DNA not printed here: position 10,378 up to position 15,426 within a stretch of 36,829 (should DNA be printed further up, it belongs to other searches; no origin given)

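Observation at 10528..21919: Divergent from tssK: a caspase / pseudo-caspase pair of giant membrane-anchored proteins, one with a vWA domain, as a candidate new T6SS-associated envelope module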

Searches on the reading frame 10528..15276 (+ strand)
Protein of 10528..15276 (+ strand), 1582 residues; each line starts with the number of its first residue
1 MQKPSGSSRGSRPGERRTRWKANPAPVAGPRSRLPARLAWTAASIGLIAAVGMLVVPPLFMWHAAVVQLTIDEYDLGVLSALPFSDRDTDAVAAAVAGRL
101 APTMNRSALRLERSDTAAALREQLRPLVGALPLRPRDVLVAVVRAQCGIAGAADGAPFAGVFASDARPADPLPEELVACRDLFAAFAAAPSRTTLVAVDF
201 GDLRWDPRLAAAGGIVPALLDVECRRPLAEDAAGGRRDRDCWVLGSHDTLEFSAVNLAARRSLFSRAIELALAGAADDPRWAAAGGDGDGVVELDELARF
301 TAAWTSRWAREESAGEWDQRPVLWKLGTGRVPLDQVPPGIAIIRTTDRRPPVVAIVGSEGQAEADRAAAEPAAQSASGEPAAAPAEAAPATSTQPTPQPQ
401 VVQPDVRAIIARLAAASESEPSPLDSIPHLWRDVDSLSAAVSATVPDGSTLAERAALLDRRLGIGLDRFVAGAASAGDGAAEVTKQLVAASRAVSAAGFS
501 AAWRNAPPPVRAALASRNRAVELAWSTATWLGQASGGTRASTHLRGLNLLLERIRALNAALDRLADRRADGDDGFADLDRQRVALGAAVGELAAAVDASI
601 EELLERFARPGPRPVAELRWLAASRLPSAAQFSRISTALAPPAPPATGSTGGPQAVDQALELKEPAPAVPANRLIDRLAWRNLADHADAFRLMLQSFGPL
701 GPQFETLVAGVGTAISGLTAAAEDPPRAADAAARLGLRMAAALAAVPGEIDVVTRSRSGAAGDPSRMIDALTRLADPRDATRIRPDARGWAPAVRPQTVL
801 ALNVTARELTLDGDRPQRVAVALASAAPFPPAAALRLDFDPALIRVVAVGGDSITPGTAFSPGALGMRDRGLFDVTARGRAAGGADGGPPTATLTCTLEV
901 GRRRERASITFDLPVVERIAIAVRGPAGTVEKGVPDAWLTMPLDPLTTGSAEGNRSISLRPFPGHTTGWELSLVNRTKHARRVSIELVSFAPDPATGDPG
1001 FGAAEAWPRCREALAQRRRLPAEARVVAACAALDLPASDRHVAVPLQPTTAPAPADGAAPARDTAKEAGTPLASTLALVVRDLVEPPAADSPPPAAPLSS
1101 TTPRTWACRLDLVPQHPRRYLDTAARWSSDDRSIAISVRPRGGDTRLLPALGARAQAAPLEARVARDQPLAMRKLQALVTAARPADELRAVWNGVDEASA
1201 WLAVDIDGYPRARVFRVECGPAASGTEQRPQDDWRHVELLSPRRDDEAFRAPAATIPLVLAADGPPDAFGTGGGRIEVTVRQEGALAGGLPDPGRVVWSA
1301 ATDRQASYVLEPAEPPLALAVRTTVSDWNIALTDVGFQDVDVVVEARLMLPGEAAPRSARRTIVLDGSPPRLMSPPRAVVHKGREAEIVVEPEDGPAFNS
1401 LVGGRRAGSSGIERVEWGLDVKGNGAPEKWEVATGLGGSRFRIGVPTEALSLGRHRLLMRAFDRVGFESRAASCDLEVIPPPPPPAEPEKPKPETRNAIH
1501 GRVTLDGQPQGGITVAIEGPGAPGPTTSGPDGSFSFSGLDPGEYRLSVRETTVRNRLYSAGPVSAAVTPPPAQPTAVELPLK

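Call 4: search_protein_families(library=pfam, proteins=[window:10528-15276:+], max_evalue=0.1)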
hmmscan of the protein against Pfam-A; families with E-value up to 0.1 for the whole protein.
window:10528-15276:+ (1582 aa): 2 families
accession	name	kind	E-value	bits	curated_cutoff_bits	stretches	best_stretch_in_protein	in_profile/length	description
PF13620.12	CarboxypepD_reg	-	4.3e-08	33.8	32.3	1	1499-1555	2-61/82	Carboxypeptidase regulatory-like domain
PF05837.17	CENP-H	-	0.0085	16.4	29.9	1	510-597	47-134/202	Centromere protein H (CENP-H)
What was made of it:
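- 12931..15270 (+): Giant 1 array of about eight beta-sandwich (Ig/MG-like) domains. The last is CarboxypepD_reg (aa 1499-1555, nt 15022-15192). Pfam PF13620, E 4.3e-8 (call 4).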

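Call 7: search_solved_structures(query=window:10528-15276:+, max_evalue=1)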
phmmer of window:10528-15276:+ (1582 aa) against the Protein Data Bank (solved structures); distinct sequences matched with E-value up to 1: 0.

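Call 9: find_homologous_proteins(query=window:10528-15276:+)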
Query window:10528-15276:+ (1582 aa): 38 proteins with E <= 0.001 among 8000 candidates.
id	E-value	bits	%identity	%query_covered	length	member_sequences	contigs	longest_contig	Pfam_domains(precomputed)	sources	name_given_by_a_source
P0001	0.0e+0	3382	99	100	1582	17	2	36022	PF13620.13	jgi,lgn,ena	-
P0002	0.0e+0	2605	76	100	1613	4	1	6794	PF13620.13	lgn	-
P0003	0.0e+0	2585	77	100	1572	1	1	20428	PF13620.13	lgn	-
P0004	0.0e+0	1420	49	100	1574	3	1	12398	PF13620.13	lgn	-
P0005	0.0e+0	1379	49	100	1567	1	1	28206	PF13620.13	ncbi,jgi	jgi:hypothetical protein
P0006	0.0e+0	1307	47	99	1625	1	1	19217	PF13620.13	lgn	-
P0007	0.0e+0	1298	47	100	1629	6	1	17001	PF13620.13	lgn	-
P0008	0.0e+0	1290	47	99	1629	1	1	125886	PF13620.13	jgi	jgi:hypothetical protein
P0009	0.0e+0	1283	46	100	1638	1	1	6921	PF13620.13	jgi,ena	jgi:hypothetical protein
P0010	0.0e+0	1250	46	100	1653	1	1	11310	PF13620.13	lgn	-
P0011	0.0e+0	1102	46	88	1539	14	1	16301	-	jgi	jgi:hypothetical protein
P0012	0.0e+0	1093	42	99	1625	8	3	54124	PF13620.13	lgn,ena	-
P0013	0.0e+0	1066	42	98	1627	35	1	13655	PF13620.13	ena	-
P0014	0.0e+0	1058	41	98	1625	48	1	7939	PF13620.13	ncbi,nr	ncbi:MAG: carboxypeptidase regulatory-like domain-containing protein [Planctomycetota bacterium]|nr:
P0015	3.7e-255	868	39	93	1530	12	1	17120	-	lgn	-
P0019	6.7e-163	562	31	73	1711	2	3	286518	-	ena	-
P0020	3.4e-162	560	32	73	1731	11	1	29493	PF13620.13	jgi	jgi:hypothetical protein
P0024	3.4e-157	543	33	48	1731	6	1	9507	PF13620.13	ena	-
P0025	1.3e-156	542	33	52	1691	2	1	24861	PF13620.13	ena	-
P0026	8.3e-154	532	30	78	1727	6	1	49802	PF13620.13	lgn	-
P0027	1.3e-152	528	30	74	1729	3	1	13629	PF13620.13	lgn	-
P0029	6.8e-152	526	37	32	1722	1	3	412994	PF13620.13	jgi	jgi:hypothetical protein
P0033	5.9e-147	510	31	48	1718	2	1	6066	PF13620.13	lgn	-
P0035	3.4e-142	494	36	39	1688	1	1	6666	PF13620.13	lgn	-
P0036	8.5e-138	479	37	32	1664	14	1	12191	PF13620.13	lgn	-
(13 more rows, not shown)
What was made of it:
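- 10528..15276 (+): Giant 1 (1582 aa): N-in single-pass membrane protein made of pseudo-caspase, helical region, beta-sandwich array and CarboxypepD_reg domain. 38 homologous clusters (37 more than 900 aa; 20-100% of the query aligned by BLASTP) (call 9).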

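Call 12: find_encoding_contigs(protein=P0008, flank=10000, max_places=2)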
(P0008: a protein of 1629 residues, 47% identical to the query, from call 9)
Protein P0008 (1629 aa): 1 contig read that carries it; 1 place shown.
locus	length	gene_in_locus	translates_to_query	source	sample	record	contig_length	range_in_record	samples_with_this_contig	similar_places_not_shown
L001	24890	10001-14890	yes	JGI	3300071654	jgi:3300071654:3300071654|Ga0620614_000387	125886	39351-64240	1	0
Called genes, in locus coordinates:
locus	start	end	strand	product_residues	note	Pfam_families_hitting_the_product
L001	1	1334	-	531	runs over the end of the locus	PF05943:VipB, PF18945:VipB_2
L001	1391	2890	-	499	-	PF05943:VipB, PF18945:VipB_2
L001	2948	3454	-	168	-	PF05591:T6SS_VipA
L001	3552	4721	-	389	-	PF06812:ImpA_N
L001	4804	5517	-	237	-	PF04542:Sigma70_r2, PF04545:Sigma70_r4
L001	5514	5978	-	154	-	-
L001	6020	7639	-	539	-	PF14331:IcmF-related_N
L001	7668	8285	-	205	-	PF09850:DotU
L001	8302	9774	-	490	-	PF05936:T6SS_VasE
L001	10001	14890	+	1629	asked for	PF13620:CarboxypepD_reg (weak)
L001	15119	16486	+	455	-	-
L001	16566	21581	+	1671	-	-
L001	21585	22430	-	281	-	PF03807:F420_oxidored, PF14748:P5CR_dimer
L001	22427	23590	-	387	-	PF26549:Tricorn_N, PF26550:Tricorn_2nd, PF07676:PD40, PF26549:Tricorn_N (weak), PF07676:PD40 (weak)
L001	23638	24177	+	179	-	PF01923:Cob_adeno_trans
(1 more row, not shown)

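Call 13: find_encoding_contigs(protein=P0029, flank=10000, max_places=2)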
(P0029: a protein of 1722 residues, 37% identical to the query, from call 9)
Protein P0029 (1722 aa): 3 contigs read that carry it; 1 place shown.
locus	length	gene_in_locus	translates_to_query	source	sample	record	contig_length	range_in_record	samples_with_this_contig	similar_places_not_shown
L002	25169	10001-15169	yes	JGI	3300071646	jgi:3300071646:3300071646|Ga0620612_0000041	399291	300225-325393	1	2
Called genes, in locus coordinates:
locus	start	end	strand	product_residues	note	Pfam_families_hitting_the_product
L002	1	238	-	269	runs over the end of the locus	PF14559:TPR_19 (weak), PF07024:ImpE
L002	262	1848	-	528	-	PF05943:VipB, PF18945:VipB_2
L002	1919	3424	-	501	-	PF05943:VipB, PF18945:VipB_2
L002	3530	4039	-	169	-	PF05591:T6SS_VipA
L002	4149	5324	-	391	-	PF06812:ImpA_N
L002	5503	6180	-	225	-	PF04542:Sigma70_r2, PF04545:Sigma70_r4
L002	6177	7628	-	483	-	-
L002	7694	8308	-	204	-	PF09850:DotU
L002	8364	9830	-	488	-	PF05936:T6SS_VasE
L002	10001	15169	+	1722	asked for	PF13620:CarboxypepD_reg (weak)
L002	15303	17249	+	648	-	-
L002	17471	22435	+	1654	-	-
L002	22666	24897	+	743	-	-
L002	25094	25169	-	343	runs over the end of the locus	PF05235:CHAD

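Call 15: find_encoding_contigs(protein=P0019, flank=10000, max_places=2)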
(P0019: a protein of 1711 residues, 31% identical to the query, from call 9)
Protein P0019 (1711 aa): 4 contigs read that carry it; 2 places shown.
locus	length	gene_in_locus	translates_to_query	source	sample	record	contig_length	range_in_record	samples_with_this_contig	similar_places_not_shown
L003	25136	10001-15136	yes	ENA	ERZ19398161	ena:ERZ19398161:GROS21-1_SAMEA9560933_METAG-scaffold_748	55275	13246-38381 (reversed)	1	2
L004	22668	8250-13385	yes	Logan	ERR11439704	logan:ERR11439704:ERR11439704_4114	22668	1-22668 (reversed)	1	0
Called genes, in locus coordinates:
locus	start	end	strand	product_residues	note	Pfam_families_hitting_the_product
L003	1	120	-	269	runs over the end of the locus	PF14559:TPR_19 (weak), PF07024:ImpE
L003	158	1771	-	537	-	PF05943:VipB, PF18945:VipB_2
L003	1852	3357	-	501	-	PF05943:VipB, PF18945:VipB_2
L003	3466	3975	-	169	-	PF05591:T6SS_VipA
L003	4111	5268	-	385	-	PF06812:ImpA_N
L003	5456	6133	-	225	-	PF04542:Sigma70_r2, PF04545:Sigma70_r4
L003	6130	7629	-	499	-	PF14331:IcmF-related_N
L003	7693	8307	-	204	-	PF09850:DotU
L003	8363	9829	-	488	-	PF05936:T6SS_VasE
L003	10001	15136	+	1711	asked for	-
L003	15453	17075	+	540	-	-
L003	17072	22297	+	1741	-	PF13519:VWA_2 (faint)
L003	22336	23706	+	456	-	PF01594:AI-2E_transport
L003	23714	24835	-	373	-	PF01118:Semialdhyde_dh, PF02774:Semialdhyde_dhC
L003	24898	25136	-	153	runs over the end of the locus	-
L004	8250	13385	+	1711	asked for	-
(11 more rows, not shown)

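Call 27: search_protein_families(library=ncbifam, proteins=[window:10528-15276:+], max_evalue=0.1)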
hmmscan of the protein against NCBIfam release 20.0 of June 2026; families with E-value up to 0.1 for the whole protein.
window:10528-15276:+ (1582 aa): 0 families

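Call 38: find_related_loci(query=A1, collection=genome_contigs, flank=10000)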
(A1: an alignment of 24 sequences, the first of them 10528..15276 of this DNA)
Query A1 (1582 aa) in genome_contigs; peptide patterns used: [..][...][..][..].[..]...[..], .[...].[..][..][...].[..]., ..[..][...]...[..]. (x = any residue, [..] = any of these).
599 stretches matched a pattern (row limit reached: there are more); 57 encode a relative of the query (tblastn E <= 1e-3); 56 distinct loci.
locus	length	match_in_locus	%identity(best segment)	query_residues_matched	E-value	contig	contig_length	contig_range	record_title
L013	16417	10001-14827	42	15-1582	0e+0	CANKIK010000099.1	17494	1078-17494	MAG: Planctomycetaceae bacterium isolate RH-9nov16-155 genome assembly, contig: RH-9nov16-C6375, whole genome shotgun se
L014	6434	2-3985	39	301-1582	0e+0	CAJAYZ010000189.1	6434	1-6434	MAG: uncultured Planctomycetaceae bacterium isolate Loc080925-6m_bin-0950 genome assembly, contig: bin-0950:189/963, who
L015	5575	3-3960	51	316-1582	0e+0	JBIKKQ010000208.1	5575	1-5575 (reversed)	MAG: Pirellulales bacterium isolate ME2014-08-05_3300044627_group5_bin114 Rohwer_bin1713_scaffold_21656_c1, whole genome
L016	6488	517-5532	31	16-1558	4e-105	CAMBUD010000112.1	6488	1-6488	MAG: Planctomicrobium piriforme isolate MoH-02may19-16 genome assembly, contig: MoH-02may19-C27742, whole genome shotgun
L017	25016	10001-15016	30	16-1558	1e-102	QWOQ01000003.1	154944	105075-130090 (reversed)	MAG: Planctomycetota bacterium isolate RH-20APR16-plancto3 RH-20APR16-C63, whole genome shotgun sequence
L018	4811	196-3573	31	498-1582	2e-101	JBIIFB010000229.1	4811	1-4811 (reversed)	MAG: Pirellulales bacterium isolate ME2001-04-10pf_3300042886_group1_bin5 Rohwer_bin1730_scaffold_11141_c1, whole genome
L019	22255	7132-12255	31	15-1582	8e-99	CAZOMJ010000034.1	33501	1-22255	MAG TPA_asm: uncultured Candidatus Kuenenia sp. isolate binchicken_co255_452 genome assembly, contig: k141_496516, whole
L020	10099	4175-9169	32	19-1560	4e-98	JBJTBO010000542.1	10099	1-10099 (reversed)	MAG: Planctomycetaceae bacterium isolate samp_4332_metabat2_13 samp_4332_2378149, whole genome shotgun sequence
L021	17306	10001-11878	41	1-639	9e-97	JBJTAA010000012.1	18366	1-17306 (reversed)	MAG: Planctomycetota bacterium isolate samp_4432_metabat2_25 samp_4432_46019, whole genome shotgun sequence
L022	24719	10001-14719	32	58-1560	4e-94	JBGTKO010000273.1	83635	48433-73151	MAG: Pirellulales bacterium isolate JTS-RE314 k141_9135755, whole genome shotgun sequence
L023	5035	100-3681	30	420-1582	3e-91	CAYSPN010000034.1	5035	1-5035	MAG TPA_asm: uncultured Candidatus Kuenenia sp. isolate binchicken_co255_45 genome assembly, contig: k141_573055, whole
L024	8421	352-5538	34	10-1582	3e-89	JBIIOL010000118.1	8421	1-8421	MAG: Pirellulales bacterium isolate ME2002-10-08pf_3300042317_group1_bin47 Rohwer_bin1734_scaffold_5749_c1, whole genome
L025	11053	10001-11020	58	17-356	1e-85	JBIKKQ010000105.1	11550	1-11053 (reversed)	MAG: Pirellulales bacterium isolate ME2014-08-05_3300044627_group5_bin114 Rohwer_bin1713_scaffold_5761_c1, whole genome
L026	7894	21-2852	31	659-1579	2e-83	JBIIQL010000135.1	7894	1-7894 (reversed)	MAG: Pirellulales bacterium isolate ME2003-07-11_3300042290_group2_bin72 Rohwer_bin1678_scaffold_6931_c1, whole genome s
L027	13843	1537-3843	31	819-1582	5e-82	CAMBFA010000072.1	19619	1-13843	MAG: Candidatus Kuenenia stuttgartiensis isolate MoH-02may19-292 genome assembly, contig: MoH-02may19-C4440, whole genom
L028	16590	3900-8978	31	16-1582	2e-97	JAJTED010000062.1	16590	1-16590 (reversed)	MAG: Planctomycetaceae bacterium isolate 49628_E33.1 Sample_49628_scaffold_2769, whole genome shotgun sequence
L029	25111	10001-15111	35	10-1582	6e-80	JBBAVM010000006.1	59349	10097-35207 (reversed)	MAG: Pirellulales bacterium isolate EUL_323 ctg6-EUL_323, whole genome shotgun sequence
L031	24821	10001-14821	30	58-1582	2e-94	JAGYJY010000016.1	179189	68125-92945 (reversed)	MAG: Pirellulales bacterium isolate M30B53 contig_3868, whole genome shotgun sequence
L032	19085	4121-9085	37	16-1582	2e-76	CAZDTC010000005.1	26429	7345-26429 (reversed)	MAG TPA_asm: uncultured Candidatus Kuenenia sp. isolate SRP124364_co1_19 genome assembly, contig: NODE_1563_length_26429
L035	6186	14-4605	31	163-1582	4e-71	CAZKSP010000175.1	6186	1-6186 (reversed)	MAG TPA_asm: uncultured Chitinophagaceae bacterium isolate SRP134809_co1_531 genome assembly, contig: NODE_25750_length_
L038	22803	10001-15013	33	54-1582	3e-84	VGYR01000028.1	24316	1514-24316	MAG: Planctomycetota bacterium isolate K_DeepCast_35m_m2_150 K_DeepCast_35m_m2_150_Ga0194129_10002965, whole genome shot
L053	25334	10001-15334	25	51-1581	9e-31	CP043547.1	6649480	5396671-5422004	Planctomycetales bacterium 10988 chromosome, complete genome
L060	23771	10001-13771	27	216-1582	1e-18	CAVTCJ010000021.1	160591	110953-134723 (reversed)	MAG: uncultured Planctomycetota bacterium isolate MFD02416.bin.2.218 genome assembly, contig: contig_9091, whole genome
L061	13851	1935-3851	24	959-1582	2e-18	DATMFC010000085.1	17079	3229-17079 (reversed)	MAG TPA_asm: Planctomicrobium sp. isolate SMAG_U13452 k141_248717, whole genome shotgun sequence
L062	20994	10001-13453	24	422-1582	2e-28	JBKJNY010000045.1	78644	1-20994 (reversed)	MAG: Pirellulaceae bacterium isolate ant_bin.39 S1Ck117_3916541_flag_0_multi_30.9859_len_78644, whole genome shotgun seq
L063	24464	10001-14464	25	7-1555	2e-18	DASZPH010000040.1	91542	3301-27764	MAG TPA_asm: Pirellulales bacterium isolate SMAG_U5966 k141_357893, whole genome shotgun sequence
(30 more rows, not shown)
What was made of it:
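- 10528..15276 (+): 56 genome loci (call 38).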
